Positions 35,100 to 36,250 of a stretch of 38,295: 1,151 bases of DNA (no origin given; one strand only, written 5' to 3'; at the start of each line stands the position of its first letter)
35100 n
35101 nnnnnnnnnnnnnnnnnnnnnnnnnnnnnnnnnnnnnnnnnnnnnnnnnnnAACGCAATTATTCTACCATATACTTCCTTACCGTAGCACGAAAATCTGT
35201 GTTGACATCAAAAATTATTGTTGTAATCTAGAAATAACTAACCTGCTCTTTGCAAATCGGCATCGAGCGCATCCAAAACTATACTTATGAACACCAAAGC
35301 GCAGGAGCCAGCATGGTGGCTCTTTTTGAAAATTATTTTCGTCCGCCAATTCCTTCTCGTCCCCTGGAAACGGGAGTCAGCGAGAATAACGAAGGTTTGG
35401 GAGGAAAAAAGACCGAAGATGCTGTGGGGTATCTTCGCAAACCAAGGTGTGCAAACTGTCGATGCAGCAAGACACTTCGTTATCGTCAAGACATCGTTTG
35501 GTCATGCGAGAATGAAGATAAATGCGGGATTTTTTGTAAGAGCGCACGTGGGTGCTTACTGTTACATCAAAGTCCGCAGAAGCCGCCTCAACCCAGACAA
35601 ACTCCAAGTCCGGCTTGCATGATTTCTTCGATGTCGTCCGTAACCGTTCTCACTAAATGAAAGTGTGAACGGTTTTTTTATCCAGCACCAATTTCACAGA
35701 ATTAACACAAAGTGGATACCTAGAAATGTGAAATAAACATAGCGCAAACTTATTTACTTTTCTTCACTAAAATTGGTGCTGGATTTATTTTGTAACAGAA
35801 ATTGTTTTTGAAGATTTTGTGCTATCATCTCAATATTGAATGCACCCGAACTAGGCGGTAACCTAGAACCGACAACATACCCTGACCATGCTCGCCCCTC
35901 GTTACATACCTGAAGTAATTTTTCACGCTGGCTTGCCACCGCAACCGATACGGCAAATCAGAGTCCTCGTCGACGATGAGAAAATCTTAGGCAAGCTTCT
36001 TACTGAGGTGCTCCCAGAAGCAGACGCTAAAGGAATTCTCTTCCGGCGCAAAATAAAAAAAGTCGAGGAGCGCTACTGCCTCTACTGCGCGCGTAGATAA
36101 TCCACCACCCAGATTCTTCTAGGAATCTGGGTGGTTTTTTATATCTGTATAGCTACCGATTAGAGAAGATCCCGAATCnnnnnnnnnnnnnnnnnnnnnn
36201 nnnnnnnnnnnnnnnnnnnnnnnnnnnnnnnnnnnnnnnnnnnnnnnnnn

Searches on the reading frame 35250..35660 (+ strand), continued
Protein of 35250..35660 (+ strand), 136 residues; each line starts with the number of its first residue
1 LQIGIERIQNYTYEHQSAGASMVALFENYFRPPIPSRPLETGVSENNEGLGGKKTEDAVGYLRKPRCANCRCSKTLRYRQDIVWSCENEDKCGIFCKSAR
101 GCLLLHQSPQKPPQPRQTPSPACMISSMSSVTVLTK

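Call 93: fold_search(model_id=the predicted structure, library=pdb)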
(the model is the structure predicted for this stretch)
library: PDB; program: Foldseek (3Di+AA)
matches with E <= 10: 128; with E <= 0.001: 0
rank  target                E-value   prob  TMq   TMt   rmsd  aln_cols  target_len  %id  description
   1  4jon_E                8.9e-01  0.35  0.28  0.26   4.1        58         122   19  Crystal structure of a centrosomal protein 170kDa, transcript variant beta (CEP170) from Homo sapiens at 2.15 A resolu (released 2013-04-17)
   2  4h7l_A                1.1e+00  0.11  0.22  0.22   6.7        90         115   11  Crystal structure of Plim_4148 protein from Planctomyces limnophilus (released 2013-01-02)
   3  4jon_A                1.4e+00  0.28  0.28  0.26   4.0        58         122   19  Crystal structure of a centrosomal protein 170kDa, transcript variant beta (CEP170) from Homo sapiens at 2.15 A resolu (released 2013-04-17)
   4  4jon_C                1.6e+00  0.25  0.28  0.27   4.0        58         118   19  Crystal structure of a centrosomal protein 170kDa, transcript variant beta (CEP170) from Homo sapiens at 2.15 A resolu (released 2013-04-17)
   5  4jon_B                1.7e+00  0.23  0.28  0.26   4.1        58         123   19  Crystal structure of a centrosomal protein 170kDa, transcript variant beta (CEP170) from Homo sapiens at 2.15 A resolu (released 2013-04-17)
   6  4jon_D                1.9e+00  0.21  0.28  0.27   4.1        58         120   19  Crystal structure of a centrosomal protein 170kDa, transcript variant beta (CEP170) from Homo sapiens at 2.15 A resolu (released 2013-04-17)
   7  7lvw_A                1.9e+00  0.15  0.27  0.08   4.0        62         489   14  Structure of RSV F in Complex with VHH Cl184 (released 2021-03-24)
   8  1ebp_A                2.0e+00  0.10  0.24  0.15   5.5        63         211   19  COMPLEX BETWEEN THE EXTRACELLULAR DOMAIN OF ERYTHROPOIETIN (EPO) RECEPTOR [EBP] AND AN AGONIST PEPTIDE [EMP1] (released 1997-07-29)
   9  9myg                  2.1e+00  0.10  0.27  0.23  20.8       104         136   12  Cryo-EM structure of Natrinema sp. J7-2 Type IV pilus, PilA1 (released 2025-11-26)
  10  6eaj                  2.3e+00  0.15  0.29  0.09   4.7        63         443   10  CRYSTAL STRUCTURE OF HUMAN RESPIRATORY SYNCYTIAL VIRUS FUSION GLYCOPROTEIN INHIBITOR ESCAPE VARIANT T400A STABILIZED IN  (released 2019-08-07)
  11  4he6                  2.3e+00  0.13  0.26  0.31   8.7        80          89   12  Crystal structure of the C-terminal domain of Geobacillus thermoleovorans putative U32 peptidase (released 2012-11-14)
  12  3bga_B                2.4e+00  0.02  0.14  0.02  13.5        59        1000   14  Crystal structure of beta-galactosidase from Bacteroides thetaiotaomicron VPI-5482 (released 2007-12-11)
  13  5tok_A                2.6e+00  0.13  0.27  0.08   4.1        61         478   11  Crystal structure of the RSV F glycoprotein in complex with the neutralizing single-domain antibody F-VHH-L66 (released 2017-02-22)
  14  5k6f                  2.7e+00  0.13  0.28  0.08   3.9        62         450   14  Crystal structure of prefusion-stabilized RSV F single-chain 9-19 DS-Cav1 variant. (released 2016-08-10)
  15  3r08_E                2.9e+00  0.09  0.23  0.29   4.0        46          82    6  Crystal structure of mouse cd3epsilon in complex with antibody 2C11 Fab (released 2012-01-25)
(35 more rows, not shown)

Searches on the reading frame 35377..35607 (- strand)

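Call 12: search_protein_families(library=pfam, proteins=[window:35377-35607:-], max_evalue=1)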
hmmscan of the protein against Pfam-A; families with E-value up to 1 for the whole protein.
window:35377-35607:- (76 aa): 2 families
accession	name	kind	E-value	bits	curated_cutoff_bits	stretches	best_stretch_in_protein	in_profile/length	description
PF06440.16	DNA_pol3_theta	-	0.045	13.9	34.6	1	55-76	38-59/70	DNA polymerase III, theta subunit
PF24123.1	Myosin_VII_N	-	0.12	12.8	27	1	2-30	4-33/53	Myosin VII N-terminal beta barrel domain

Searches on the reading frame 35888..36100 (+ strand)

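Call 12: search_protein_families(library=pfam, proteins=[window:35888-36100:+], max_evalue=1)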
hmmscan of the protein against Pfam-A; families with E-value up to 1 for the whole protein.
window:35888-36100:+ (70 aa): 1 family
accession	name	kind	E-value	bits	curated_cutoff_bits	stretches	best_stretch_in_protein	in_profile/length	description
PF23792.1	CD1375-like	-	0.069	13.6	27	1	23-40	31-48/48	CD1375-like protein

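Call 43: search_protein_families(library=ncbifam, proteins=[window:35888-36097:+], max_evalue=10)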
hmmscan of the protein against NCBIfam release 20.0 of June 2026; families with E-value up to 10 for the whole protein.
window:35888-36097:+ (70 aa): 1 family
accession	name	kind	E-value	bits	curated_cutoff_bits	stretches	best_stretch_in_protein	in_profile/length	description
TIGR03124.1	citrate_citX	equivalog_domain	0.068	13.1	105.25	1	8-69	79-138/165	citrate lyase holo-[acyl-carrier protein] synthase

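Call 55: search_protein_families(library=phrogs, proteins=[window:35888-36097:+], max_evalue=1)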
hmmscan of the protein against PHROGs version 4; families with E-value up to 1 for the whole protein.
window:35888-36097:+ (70 aa): 0 families

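Call 56: search_protein_families(library=padloc, proteins=[window:35888-36097:+], max_evalue=1)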
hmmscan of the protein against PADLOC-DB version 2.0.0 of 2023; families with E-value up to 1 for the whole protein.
window:35888-36097:+ (70 aa): 0 families
